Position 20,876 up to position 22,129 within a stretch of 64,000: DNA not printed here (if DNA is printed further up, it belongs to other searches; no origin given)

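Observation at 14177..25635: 11-kb co-directional PucR-headed island of unknown substrate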

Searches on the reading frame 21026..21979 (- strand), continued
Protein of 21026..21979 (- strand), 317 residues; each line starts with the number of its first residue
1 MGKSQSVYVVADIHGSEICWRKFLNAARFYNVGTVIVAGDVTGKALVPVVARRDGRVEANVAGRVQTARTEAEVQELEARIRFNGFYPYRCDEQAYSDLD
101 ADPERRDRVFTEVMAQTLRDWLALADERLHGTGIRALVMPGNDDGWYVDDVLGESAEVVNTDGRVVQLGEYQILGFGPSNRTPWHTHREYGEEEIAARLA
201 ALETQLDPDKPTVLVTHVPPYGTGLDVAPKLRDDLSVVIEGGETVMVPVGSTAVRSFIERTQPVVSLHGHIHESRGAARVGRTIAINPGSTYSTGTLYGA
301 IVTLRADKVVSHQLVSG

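Call 84: find_encoding_contigs(protein=P0005, flank=10000, max_places=1)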
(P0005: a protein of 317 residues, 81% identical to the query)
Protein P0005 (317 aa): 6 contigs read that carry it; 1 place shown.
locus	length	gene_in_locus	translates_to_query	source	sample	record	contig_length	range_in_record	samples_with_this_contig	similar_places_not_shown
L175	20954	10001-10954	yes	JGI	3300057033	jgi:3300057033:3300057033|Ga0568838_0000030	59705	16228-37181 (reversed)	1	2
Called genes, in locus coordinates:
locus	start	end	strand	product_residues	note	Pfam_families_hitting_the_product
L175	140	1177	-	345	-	PF08240:ADH_N, PF00107:ADH_zinc_N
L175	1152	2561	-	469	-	PF01425:Amidase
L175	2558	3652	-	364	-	PF08240:ADH_N, PF16912:Glu_dehyd_C (weak), PF00107:ADH_zinc_N, PF13602:ADH_zinc_N_2 (weak)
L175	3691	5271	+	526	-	PF07905:PucR, PF13556:HTH_30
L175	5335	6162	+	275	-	-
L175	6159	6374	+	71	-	-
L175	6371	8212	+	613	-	PF03193:RsgA_GTPase (faint), PF00005:ABC_tran, PF02463:SMC_N (faint), PF13191:AAA_16 (faint), PF13476:AAA_23 (faint), PF13555:AAA_29 (faint), PF00005:ABC_tran, PF13304:AAA_21 (weak), +3 more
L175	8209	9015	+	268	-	PF02361:CbiQ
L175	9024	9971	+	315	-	PF00491:Arginase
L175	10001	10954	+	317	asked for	PF00149:Metallophos (faint), PF12850:Metallophos_2 (faint)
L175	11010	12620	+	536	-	PF00324:AA_permease (faint), PF13520:AA_permease_2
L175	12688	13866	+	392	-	PF01321:Creatinase_N (weak), PF00557:Peptidase_M24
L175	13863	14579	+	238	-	PF00106:adh_short, PF08659:KR, PF23441:SDR (faint), PF13561:adh_short_C2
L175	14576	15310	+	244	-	PF00106:adh_short, PF08659:KR (faint), PF01370:Epimerase (weak), PF13561:adh_short_C2, PF23441:SDR (faint)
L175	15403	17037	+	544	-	PF00324:AA_permease (weak), PF13520:AA_permease_2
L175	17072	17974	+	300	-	PF01522:Polysacc_deac_1, PF10096:DUF2334 (weak)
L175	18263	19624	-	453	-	PF12902:Ferritin-like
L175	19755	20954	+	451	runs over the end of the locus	PF13188:PAS_8 (faint), PF00211:Guanylate_cyc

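Call 85: search_protein_families(library=ncbifam, proteins=[L175:12688-13866:+, L175:5335-6162:+, L175:1152-2561:-, L175:2558-3652:-, L174:9334-9990:+], max_evalue=0.000001)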
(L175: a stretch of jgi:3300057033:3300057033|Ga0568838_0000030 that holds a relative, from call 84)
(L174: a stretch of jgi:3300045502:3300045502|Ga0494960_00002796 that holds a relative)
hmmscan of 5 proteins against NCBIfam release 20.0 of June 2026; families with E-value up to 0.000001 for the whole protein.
L175:12688-13866:+ (392 aa): 11 families
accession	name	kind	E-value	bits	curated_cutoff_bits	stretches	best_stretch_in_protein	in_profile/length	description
NF040821.1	dipep_PepQ_Arch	equivalog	1.4e-13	50.6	630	1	155-380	118-339/346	Xaa-Pro dipeptidase PepQ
TIGR00500.1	met_pdase_I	equivalog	2.2e-13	50.3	171.35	1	232-350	84-201/247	type I methionyl aminopeptidase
NF011720.0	PRK15173.1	subfamily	7.5e-12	44.9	420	1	139-358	95-315/343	peptidase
NF011173.0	PRK14575.1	equivalog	9.9e-12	44.5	850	1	139-358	158-378/406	putative peptidase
NF043017.1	DimsulpropLyDddP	equivalog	3.2e-11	42.7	600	1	157-379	203-433/443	dimethylsulfonioproprionate lyase DddP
NF011174.0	PRK14576.1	subfamily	7e-10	38.3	487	1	141-360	159-379/405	putative endopeptidase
NF038259.1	ectoine_DoeA_2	exception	7.1e-10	38.1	575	1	157-302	151-298/386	ectoine hydrolase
NF008970.0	PRK12318.1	equivalog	1.7e-09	37.4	267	1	229-363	123-253/291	methionyl aminopeptidase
NF008131.0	PRK10879.1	equivalog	4.4e-09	35.6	465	1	154-298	168-315/438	Xaa-Pro aminopeptidase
NF007310.0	PRK09795.1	equivalog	5.2e-08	32.1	393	1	152-352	120-324/361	aminopeptidase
NF009533.0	PRK12897.1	equivalog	5.5e-07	29.2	488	1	226-362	79-212/248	type I methionyl aminopeptidase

L175:5335-6162:+ (275 aa): 0 families

L175:1152-2561:- (469 aa): 26 families (the best 25 are shown)
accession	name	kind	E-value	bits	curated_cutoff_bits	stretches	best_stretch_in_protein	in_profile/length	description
NF004815.0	PRK06169.1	equivalog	3.3e-90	302.9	506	1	12-459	15-463/471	amidase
NF005687.0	PRK07487.1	subfamily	1.5e-79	268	428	1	11-454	12-455/468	amidase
NF004717.0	PRK06061.1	equivalog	2.4e-65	221.1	498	1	8-458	18-470/483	amidase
TIGR02715.1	amido_AtzE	subfamily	3.8e-64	217.3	425.75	1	12-452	5-445/452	AtzE family amidohydrolase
NF005688.0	PRK07488.1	equivalog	6.3e-64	216.6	532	1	8-232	12-236/474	indoleacetamide hydrolase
NF006631.0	PRK09201.1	equivalog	1.7e-63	214.9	461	1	9-453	9-453/466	AtzE family amidohydrolase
NF009119.0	PRK12470.1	equivalog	3.5e-61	207.7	498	1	6-239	8-239/462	amidase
NF004816.0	PRK06170.1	equivalog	3.6e-61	207.3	503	1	12-239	17-251/493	amidase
NF005686.0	PRK07486.1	subfamily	3e-60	204.3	465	1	12-458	19-476/486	amidase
NF005460.0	PRK07056.1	subfamily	3.3e-59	201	447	1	3-453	4-451/457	amidase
NF005450.0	PRK07042.1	equivalog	4.8e-59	200.1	458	1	12-456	12-453/464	amidase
TIGR00132.1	gatA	equivalog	1.5e-58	198.7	481.1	2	20-243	9-230/466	Asp-tRNA(Asn)/Glu-tRNA(Gln) amidotransferase subunit GatA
NF004766.0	PRK06102.1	equivalog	3.2e-58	197.9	559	1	9-452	10-448/455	amidase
NF005899.0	PRK07869.1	equivalog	7.7e-56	189.8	418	1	11-461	19-468/471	amidase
NF006043.0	PRK08186.1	subfamily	7.7e-53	179.8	487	1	7-459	7-452/600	allophanate hydrolase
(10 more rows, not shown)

L175:2558-3652:- (364 aa): 21 families
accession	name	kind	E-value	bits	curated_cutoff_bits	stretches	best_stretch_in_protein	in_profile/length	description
TIGR03451.1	mycoS_dep_FDH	equivalog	1.2e-90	303.9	512.9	1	2-364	3-358/358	S-(hydroxymethyl)mycothiol dehydrogenase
TIGR03989.1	Rxyl_3153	subfamily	5.2e-85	285.9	440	1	2-363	3-369/370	NDMA-dependent alcohol dehydrogenase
TIGR02818.1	adh_III_F_hyde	equivalog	1.1e-77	261.7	543.95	1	2-363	3-367/368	S-(hydroxymethyl)glutathione dehydrogenase/class III alcohol dehydrogenase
NF006940.0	PRK09422.1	equivalog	2.9e-39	135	344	2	2-105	2-105/338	alcohol dehydrogenase AdhP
TIGR00692.1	tdh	equivalog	7.3e-36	123.9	458.35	1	16-361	14-337/340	L-threonine 3-dehydrogenase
TIGR03366.1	HpnZ_proposed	hypoth_equivalog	3.2e-35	121.8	328.1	1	24-285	4-256/315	putative phosphonate catabolism associated alcohol dehydrogenase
NF003808.0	PRK05396.1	equivalog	1e-34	119.9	380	1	9-360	9-336/341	L-threonine 3-dehydrogenase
NF041097.1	keto_inos_dh_IolM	equivalog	1.6e-32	112.7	450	2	157-357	181-382/389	scyllo-inosose 3-dehydrogenase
NF010344.0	PRK13771.1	subfamily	3e-31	108.6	349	2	1-110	1-111/334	putative alcohol dehydrogenase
NF047908.1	AldhRedAhr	equivalog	7.1e-31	107.3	470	2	18-107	21-112/335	NADPH-dependent aldehyde reductase Ahr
NF041172.1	AcrlCoa_red_Thmprot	equivalog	6.3e-26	91.1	500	2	1-108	1-109/334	acryloyl-CoA reductase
NF007489.0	PRK10083.1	equivalog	7.8e-26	90.8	376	1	3-350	3-321/339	Zn-dependent oxidoreductase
NF007642.0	PRK10309.1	equivalog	2.1e-24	86.4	550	2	25-106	25-106/347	galactitol-1-phosphate 5-dehydrogenase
TIGR03201.1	dearomat_had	equivalog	2.8e-24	85.8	338.65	1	9-363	7-347/349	6-hydroxycyclohex-1-ene-1-carbonyl-CoA dehydrogenase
NF007375.0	PRK09880.1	equivalog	2.6e-22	79.1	469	1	27-284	29-268/344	L-idonate 5-dehydrogenase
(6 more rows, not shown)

L174:9334-9990:+ (218 aa): 5 families
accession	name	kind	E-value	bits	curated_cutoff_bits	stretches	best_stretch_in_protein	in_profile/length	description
NF003296.0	PRK04296.1-1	equivalog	6.1e-58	196.1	183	1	7-197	8-190/195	thymidine kinase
NF003300.0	PRK04296.1-5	equivalog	1.6e-14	54.1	195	1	13-195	8-188/194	thymidine kinase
NF003299.0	PRK04296.1-4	equivalog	2.8e-13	50.1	284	1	13-194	8-184/191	thymidine kinase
NF003297.0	PRK04296.1-2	equivalog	1.6e-09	37.7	252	1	79-198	75-197/216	thymidine kinase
NF003298.0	PRK04296.1-3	equivalog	7e-07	29.1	375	1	15-194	10-186/205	thymidine kinase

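Call 88: search_protein_representatives(protein=window:21026-21979:-)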
Query: 317 residues. Proteins with E-value up to 0.001 (for the whole library): 3549; up to 1e-10: 1555; up to 1e-30: 428. The best 150 are listed.
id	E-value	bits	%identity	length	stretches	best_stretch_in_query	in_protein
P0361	2.2e-105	368.5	55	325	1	5-315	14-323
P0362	1.6e-90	319.7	49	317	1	1-317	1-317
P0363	8.9e-88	310.7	45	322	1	6-317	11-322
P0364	1.4e-81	290.3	46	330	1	6-317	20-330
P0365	1.8e-81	290.0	45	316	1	7-315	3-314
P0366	2.5e-80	286.2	42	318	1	7-316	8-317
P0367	2.6e-80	286.2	47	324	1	3-317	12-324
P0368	2.1e-79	283.2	46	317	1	9-311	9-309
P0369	4.6e-78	278.8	45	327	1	7-317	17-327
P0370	1.1e-77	277.5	42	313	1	7-317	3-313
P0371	1.8e-77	276.8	47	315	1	7-310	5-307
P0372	4.4e-77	275.5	44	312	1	7-317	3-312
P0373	5.2e-77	275.3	46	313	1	9-317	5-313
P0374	2.5e-76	273.1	44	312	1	7-317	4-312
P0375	8.3e-76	271.4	42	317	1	7-316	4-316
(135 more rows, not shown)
